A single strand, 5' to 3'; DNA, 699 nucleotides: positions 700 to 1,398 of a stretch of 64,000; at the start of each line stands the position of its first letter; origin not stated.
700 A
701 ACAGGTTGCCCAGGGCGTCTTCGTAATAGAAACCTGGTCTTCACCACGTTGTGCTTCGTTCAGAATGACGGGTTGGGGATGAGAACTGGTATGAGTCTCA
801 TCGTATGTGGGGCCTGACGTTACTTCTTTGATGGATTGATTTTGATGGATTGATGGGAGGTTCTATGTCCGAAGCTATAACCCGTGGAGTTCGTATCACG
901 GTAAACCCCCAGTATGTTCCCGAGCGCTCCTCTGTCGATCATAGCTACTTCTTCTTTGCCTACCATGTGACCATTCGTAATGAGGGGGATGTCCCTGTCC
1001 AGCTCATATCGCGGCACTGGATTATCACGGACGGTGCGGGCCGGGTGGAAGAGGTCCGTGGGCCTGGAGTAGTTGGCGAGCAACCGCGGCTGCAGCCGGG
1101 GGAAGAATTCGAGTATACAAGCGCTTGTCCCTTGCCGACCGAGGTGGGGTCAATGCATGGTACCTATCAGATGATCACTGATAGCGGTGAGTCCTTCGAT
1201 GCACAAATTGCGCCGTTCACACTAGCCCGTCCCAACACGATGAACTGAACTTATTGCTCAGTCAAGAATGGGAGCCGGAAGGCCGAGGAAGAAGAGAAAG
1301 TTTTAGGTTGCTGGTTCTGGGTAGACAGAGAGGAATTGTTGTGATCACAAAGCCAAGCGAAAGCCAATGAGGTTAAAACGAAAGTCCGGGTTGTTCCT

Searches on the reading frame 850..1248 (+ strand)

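Call 61: search_protein_families(library=pfam, max_evalue=0.001, proteins=[window:850-1248:+])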
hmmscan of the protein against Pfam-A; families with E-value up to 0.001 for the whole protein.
window:850-1248:+ (132 aa): 1 family
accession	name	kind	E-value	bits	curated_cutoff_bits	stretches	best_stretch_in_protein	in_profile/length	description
PF04379.20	DUF525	-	7.3e-37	125.9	27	1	25-109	2-86/87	ApaG domain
